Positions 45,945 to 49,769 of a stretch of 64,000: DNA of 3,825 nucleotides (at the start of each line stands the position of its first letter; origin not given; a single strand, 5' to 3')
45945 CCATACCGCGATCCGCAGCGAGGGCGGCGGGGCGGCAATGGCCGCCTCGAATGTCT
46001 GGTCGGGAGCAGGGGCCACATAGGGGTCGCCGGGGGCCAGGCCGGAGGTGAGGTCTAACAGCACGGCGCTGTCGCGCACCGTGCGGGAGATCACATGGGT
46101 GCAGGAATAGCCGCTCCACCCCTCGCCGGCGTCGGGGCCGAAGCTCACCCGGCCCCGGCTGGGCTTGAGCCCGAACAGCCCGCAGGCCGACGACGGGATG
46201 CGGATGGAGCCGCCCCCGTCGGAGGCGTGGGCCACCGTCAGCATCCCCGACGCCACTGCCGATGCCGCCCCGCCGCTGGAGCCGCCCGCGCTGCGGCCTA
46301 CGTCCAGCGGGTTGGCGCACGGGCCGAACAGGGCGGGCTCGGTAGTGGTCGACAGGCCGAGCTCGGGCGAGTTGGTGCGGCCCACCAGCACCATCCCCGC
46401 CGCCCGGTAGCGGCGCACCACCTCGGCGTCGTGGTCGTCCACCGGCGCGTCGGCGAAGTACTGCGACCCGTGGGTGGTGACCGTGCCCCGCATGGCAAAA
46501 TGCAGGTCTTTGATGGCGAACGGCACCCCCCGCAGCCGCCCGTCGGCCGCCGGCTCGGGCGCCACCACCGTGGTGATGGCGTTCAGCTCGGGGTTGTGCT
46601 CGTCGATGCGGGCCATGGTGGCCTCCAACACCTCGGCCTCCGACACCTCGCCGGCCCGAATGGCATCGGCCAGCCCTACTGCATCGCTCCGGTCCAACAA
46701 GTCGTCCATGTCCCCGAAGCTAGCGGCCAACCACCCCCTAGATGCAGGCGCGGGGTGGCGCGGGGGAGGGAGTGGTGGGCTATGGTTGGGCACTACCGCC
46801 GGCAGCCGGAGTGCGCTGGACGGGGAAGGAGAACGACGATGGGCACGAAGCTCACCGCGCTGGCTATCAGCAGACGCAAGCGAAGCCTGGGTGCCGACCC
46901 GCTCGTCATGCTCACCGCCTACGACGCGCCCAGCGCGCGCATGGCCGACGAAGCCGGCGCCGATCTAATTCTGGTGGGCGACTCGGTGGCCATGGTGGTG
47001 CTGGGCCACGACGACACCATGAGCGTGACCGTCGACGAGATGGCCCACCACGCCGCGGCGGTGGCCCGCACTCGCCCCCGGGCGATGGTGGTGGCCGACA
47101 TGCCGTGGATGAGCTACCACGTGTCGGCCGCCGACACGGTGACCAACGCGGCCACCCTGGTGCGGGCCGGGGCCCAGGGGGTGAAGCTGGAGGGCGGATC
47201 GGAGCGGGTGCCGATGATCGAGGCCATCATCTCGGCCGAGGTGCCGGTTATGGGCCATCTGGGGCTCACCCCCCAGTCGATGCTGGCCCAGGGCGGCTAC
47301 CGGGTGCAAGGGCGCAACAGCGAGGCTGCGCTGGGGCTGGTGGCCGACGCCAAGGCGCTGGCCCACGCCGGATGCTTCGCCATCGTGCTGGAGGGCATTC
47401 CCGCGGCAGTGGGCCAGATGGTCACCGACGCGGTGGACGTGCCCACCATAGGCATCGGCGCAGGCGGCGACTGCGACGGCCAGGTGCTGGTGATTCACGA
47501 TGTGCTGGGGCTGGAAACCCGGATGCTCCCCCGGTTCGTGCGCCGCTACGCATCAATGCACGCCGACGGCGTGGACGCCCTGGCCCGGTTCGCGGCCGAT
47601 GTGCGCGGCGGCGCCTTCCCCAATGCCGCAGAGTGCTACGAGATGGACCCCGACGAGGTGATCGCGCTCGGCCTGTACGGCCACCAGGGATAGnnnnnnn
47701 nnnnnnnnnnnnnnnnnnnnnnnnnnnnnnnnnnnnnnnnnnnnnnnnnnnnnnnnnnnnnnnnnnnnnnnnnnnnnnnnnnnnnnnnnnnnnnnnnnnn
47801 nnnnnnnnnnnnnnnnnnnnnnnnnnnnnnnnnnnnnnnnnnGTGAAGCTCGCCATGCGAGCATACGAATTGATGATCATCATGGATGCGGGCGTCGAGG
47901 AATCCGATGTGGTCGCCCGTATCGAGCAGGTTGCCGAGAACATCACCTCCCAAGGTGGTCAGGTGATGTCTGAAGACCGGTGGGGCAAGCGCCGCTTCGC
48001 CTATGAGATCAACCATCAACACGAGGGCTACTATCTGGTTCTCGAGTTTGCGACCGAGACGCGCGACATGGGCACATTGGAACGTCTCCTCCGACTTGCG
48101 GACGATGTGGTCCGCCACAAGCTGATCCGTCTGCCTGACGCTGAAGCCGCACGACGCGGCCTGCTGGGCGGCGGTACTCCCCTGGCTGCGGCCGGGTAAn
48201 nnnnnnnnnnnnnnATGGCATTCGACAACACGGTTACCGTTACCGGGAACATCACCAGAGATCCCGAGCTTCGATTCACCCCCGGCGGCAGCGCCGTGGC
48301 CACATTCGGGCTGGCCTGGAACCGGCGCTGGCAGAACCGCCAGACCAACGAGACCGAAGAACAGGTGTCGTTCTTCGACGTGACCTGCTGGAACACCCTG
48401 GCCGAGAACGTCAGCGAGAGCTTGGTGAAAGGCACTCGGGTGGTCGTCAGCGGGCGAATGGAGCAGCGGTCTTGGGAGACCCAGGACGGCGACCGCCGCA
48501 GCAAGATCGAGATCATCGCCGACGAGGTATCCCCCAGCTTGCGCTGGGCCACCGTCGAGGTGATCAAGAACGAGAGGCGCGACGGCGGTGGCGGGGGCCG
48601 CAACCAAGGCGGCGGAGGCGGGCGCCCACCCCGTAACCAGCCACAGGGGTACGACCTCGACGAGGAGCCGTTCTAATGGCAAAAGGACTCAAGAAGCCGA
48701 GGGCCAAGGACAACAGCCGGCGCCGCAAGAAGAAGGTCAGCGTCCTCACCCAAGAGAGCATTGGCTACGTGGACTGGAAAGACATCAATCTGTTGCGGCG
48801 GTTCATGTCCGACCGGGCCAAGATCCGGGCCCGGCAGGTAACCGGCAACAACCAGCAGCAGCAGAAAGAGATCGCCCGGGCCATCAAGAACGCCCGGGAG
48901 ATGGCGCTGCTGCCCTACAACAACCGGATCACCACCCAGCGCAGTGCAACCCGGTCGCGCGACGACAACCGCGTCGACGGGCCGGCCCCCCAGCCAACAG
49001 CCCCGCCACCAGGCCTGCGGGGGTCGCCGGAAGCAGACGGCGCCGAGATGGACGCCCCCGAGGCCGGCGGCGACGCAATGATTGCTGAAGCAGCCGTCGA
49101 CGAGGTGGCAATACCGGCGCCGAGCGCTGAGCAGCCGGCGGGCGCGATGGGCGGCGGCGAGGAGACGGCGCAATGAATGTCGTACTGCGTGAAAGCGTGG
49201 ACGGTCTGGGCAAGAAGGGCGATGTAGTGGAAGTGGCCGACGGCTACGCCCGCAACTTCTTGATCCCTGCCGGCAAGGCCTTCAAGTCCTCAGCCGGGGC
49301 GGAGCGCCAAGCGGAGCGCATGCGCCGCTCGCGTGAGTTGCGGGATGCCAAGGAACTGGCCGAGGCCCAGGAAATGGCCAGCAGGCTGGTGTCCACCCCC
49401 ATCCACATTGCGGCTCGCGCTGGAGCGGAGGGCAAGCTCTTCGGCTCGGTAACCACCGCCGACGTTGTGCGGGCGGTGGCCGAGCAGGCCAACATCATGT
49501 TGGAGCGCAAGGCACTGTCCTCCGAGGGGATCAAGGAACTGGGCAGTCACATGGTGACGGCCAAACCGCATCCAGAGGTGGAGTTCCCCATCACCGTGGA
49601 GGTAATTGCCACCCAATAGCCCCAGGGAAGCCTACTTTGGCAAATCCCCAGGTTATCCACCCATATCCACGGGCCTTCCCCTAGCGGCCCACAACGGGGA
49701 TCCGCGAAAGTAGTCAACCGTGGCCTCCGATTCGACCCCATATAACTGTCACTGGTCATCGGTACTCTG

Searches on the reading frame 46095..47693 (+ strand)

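Call 57: search_protein_families(library=pfam, proteins=[window:46095-47693:+], max_evalue=0.0001)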
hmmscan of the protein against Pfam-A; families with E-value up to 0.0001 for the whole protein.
window:46095-47693:+ (532 aa): 2 families
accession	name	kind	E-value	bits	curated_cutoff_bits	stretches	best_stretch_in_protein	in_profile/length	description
PF02548.21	Pantoate_transf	-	2e-101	339.2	28.7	1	267-510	14-258/259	Ketopantoate hydroxymethyltransferase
PF13714.12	PEP_mutase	-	7.3e-10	39.3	31.5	1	267-369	8-108/240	Phosphoenolpyruvate phosphomutase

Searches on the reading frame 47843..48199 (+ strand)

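Call 58: search_protein_families(library=pfam, proteins=[window:47843-48199:+], max_evalue=0.0001)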
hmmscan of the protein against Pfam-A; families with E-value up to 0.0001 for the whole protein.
window:47843-48199:+ (118 aa): 1 family
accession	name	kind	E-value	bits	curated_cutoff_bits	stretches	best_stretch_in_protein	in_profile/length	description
PF01250.22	Ribosomal_S6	-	1.7e-25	89.5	27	1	8-96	2-90/90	Ribosomal protein S6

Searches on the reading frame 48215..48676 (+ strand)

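Call 58: search_protein_families(library=pfam, proteins=[window:48215-48676:+], max_evalue=0.0001)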
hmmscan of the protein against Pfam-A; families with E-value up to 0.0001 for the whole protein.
window:48215-48676:+ (153 aa): 2 families
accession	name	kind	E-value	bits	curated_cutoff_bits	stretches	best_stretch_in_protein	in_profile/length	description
PF00436.31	SSB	-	4.8e-33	113.8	26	1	5-106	2-102/104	Single-strand binding protein family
PF01336.31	tRNA_anti-codon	-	2.9e-05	24.3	27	0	54-106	29-73/75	OB-fold nucleic acid binding domain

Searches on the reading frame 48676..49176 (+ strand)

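Call 58: search_protein_families(library=pfam, proteins=[window:48676-49176:+], max_evalue=0.0001)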
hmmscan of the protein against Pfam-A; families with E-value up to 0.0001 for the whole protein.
window:48676-49176:+ (166 aa): 1 family
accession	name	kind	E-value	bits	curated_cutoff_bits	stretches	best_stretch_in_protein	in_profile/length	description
PF01084.26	Ribosomal_S18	-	1.6e-20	73.4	21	1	31-79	4-52/52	Ribosomal protein S18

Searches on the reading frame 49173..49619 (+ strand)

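Call 58: search_protein_families(library=pfam, proteins=[window:49173-49619:+], max_evalue=0.0001)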
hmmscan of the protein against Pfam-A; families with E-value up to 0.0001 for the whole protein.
window:49173-49619:+ (148 aa): 2 families
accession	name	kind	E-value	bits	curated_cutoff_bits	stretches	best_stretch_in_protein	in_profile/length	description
PF03948.19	Ribosomal_L9_C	-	8.9e-22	77.8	23.2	1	63-145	1-85/86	Ribosomal protein L9, C-terminal domain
PF01281.25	Ribosomal_L9_N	-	1.2e-18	66.9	20.7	1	1-43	1-43/47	Ribosomal protein L9, N-terminal domain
